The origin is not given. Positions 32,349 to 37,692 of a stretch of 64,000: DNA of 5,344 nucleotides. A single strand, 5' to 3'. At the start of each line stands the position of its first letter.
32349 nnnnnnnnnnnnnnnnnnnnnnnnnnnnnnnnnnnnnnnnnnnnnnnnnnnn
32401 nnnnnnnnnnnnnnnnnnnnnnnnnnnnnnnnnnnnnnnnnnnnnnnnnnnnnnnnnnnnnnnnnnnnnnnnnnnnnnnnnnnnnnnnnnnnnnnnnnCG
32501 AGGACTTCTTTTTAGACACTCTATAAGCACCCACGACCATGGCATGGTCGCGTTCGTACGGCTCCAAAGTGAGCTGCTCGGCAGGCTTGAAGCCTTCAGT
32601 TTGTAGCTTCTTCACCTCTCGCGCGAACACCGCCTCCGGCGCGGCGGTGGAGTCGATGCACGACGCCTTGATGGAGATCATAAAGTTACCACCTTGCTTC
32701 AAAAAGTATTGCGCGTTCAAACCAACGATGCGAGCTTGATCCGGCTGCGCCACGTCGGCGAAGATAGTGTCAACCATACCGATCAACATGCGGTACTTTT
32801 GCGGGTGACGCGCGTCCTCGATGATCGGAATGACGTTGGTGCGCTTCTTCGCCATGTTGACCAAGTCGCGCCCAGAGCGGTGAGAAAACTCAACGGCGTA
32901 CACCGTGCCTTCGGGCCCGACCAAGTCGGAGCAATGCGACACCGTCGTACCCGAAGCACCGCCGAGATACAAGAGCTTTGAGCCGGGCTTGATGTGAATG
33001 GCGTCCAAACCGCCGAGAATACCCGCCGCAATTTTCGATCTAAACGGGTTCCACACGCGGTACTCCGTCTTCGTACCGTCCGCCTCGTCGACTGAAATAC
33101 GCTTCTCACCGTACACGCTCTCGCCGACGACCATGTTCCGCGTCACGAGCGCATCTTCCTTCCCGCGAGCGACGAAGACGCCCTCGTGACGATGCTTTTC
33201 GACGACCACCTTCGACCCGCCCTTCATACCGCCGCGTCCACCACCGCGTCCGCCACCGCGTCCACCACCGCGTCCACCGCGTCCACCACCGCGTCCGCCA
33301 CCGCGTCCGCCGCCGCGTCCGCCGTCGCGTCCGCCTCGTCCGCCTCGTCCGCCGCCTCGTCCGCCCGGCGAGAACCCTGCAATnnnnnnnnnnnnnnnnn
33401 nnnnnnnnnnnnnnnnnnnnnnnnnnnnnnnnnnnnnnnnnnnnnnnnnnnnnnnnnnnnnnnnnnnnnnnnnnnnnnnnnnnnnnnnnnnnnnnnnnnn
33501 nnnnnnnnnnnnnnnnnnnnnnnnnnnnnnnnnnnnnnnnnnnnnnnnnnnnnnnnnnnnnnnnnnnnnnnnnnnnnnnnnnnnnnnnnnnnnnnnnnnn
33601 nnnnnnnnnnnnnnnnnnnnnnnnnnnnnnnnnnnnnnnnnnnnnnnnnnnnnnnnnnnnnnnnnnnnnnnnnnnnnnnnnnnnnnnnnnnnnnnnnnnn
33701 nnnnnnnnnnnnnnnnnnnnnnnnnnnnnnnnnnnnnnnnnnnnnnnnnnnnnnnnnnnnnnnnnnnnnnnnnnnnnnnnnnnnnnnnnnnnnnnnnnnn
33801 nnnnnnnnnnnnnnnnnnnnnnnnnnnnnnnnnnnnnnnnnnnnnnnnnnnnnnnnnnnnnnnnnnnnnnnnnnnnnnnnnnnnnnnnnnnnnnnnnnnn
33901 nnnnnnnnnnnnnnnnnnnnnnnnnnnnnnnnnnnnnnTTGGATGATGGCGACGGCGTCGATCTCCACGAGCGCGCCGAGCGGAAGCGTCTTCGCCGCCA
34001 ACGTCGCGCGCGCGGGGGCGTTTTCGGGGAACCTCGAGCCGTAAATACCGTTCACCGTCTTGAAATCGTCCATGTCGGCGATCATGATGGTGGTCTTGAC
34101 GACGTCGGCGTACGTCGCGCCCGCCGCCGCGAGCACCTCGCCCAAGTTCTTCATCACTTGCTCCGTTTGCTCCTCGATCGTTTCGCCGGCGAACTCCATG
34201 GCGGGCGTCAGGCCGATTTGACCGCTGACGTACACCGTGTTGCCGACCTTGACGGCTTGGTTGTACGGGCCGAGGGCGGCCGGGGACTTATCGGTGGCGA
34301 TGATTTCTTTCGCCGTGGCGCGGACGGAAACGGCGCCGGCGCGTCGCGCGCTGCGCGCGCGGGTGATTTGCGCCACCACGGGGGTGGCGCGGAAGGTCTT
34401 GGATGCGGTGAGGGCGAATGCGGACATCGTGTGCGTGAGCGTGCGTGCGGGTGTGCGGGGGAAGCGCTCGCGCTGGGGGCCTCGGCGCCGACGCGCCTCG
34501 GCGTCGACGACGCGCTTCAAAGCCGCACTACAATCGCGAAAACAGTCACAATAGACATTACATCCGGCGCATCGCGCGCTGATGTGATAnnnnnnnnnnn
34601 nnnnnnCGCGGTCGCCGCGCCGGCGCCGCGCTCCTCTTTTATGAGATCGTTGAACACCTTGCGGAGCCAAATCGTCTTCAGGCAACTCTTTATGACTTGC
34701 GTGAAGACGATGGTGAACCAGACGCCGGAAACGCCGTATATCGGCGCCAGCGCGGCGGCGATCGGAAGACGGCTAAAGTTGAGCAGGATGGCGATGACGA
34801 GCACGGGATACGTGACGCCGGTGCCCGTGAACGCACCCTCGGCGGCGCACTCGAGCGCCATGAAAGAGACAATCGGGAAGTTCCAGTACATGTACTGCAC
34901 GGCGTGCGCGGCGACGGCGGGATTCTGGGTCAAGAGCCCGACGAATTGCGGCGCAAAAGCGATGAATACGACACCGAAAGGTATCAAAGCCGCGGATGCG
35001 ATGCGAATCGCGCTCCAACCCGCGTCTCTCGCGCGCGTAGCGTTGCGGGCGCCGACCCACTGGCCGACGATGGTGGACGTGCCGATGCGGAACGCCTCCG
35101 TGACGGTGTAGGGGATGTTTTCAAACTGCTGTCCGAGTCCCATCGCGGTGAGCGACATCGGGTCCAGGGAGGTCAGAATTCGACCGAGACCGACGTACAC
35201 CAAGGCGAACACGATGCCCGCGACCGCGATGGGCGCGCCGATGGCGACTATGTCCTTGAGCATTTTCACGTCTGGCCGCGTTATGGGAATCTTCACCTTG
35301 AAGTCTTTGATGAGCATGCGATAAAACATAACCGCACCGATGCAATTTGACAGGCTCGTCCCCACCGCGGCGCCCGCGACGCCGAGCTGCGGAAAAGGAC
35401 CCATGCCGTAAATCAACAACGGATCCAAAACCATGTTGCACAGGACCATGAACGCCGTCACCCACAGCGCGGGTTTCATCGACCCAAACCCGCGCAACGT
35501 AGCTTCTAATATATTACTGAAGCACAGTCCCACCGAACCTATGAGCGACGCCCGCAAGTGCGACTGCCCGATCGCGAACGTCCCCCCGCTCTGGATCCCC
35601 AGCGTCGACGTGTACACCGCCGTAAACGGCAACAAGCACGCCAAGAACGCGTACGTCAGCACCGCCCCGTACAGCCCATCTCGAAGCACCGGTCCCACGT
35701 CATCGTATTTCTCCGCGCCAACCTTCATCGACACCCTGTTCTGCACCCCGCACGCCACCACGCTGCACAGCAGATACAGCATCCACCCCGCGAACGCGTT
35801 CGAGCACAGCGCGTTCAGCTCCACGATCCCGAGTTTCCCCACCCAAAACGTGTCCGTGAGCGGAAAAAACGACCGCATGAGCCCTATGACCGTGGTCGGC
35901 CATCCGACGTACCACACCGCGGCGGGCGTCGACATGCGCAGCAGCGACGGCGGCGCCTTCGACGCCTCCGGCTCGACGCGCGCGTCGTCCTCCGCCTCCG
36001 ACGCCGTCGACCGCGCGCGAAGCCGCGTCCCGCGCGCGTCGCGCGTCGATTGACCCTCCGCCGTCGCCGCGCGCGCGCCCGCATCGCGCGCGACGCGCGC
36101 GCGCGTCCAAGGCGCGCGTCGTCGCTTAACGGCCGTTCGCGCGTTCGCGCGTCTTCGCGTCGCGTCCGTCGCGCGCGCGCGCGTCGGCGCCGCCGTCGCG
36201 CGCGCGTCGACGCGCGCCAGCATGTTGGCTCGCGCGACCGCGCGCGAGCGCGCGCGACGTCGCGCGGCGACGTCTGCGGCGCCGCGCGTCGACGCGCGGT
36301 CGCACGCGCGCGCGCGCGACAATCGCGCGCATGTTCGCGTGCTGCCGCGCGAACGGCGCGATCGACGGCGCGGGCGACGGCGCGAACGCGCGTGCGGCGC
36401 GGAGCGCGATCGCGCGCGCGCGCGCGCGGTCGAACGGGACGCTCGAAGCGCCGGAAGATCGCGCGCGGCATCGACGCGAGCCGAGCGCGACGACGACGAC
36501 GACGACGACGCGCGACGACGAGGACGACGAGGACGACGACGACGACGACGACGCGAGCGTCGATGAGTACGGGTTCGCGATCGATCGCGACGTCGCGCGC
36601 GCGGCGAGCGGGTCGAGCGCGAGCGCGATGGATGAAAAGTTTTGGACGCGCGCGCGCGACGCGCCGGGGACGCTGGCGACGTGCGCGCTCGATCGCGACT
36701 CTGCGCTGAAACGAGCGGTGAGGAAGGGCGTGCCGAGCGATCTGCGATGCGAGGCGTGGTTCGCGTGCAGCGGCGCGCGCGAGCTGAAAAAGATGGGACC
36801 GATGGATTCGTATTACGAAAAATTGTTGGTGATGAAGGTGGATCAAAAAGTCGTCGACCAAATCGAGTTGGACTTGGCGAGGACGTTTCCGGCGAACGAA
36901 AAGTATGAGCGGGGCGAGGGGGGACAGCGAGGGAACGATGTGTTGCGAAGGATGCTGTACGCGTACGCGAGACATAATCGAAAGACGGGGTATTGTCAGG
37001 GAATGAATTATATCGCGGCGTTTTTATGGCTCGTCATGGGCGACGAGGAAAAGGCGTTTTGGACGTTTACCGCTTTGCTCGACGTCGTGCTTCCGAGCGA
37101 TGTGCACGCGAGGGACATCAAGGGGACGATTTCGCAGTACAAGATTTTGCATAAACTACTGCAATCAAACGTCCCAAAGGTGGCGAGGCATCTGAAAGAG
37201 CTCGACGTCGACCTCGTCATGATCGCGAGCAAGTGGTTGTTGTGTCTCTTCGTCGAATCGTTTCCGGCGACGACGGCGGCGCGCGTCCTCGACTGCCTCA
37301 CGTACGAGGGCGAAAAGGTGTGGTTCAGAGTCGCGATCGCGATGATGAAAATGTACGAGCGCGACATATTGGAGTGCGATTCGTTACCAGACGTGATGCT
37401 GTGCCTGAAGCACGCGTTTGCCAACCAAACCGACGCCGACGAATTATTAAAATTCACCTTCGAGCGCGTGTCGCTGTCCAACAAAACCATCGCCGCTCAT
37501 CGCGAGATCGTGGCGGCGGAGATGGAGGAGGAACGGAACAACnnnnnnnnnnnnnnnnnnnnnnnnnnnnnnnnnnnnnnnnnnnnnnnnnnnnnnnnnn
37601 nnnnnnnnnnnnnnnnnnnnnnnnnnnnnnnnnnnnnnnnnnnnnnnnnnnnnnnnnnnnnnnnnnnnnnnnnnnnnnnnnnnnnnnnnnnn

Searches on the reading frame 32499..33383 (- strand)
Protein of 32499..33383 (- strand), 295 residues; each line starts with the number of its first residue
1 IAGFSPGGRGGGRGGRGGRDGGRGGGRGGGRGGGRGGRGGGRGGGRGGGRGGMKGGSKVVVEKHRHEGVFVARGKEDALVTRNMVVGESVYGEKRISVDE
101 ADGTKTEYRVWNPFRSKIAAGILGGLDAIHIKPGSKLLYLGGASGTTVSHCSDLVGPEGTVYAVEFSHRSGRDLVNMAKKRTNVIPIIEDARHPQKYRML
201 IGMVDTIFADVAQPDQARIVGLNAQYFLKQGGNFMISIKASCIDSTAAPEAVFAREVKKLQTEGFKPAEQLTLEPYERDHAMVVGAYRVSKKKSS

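Call 44: search_protein_families(library=pfam, proteins=[window:32499-33383:-], max_evalue=0.001)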
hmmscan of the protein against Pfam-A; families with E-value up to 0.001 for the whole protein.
window:32499-33383:- (295 aa): 2 families
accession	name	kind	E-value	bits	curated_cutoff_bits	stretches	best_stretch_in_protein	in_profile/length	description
PF01269.23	Fibrillarin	-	3.2e-107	357.3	27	1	62-288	2-226/227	Fibrillarin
PF08704.16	GCD14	-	9e-05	22.7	26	1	129-245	36-151/247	tRNA methyltransferase complex GCD14 subunit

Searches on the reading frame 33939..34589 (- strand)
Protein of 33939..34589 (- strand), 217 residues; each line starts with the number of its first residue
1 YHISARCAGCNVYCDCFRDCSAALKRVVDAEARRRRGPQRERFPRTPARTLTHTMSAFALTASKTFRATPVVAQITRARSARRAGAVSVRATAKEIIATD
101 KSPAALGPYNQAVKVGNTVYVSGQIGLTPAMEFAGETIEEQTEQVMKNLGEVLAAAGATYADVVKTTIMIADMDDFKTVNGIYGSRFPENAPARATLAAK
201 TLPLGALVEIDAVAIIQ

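Call 45: search_protein_families(library=pfam, proteins=[window:33939-34589:-], max_evalue=0.001)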
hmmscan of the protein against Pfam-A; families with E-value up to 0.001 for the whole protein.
window:33939-34589:- (217 aa): 1 family
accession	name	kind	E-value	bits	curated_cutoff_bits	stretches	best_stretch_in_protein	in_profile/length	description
PF01042.26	Ribonuc_L-PSP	-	4.2e-38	130.5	27.3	1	100-215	2-120/121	Endoribonuclease L-PSP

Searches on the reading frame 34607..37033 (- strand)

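Call 45: search_protein_families(library=pfam, proteins=[window:34607-37033:-], max_evalue=0.001)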
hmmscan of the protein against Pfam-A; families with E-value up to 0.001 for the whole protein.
window:34607-37033:- (809 aa): 2 families
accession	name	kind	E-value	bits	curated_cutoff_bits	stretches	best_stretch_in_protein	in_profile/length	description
PF01554.23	MatE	-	2.2e-33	115.7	24.9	2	601-759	1-159/161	MatE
PF03023.19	MurJ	-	2.4e-05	23.6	27.4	1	491-609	322-429/451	Lipid II flippase MurJ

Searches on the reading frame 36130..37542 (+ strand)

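Call 45: search_protein_families(library=pfam, proteins=[window:36130-37542:+], max_evalue=0.001)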
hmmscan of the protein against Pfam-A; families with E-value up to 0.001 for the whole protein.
window:36130-37542:+ (471 aa): 2 families
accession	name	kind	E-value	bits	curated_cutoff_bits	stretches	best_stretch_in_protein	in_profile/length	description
PF00566.25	RabGAP-TBC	-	4.3e-57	193.7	25.2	1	204-414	2-216/216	Rab-GTPase-TBC domain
PF23436.1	RabGap-TBC_2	-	1.8e-24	87.1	27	1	271-432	3-163/214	RabGAP TBC domain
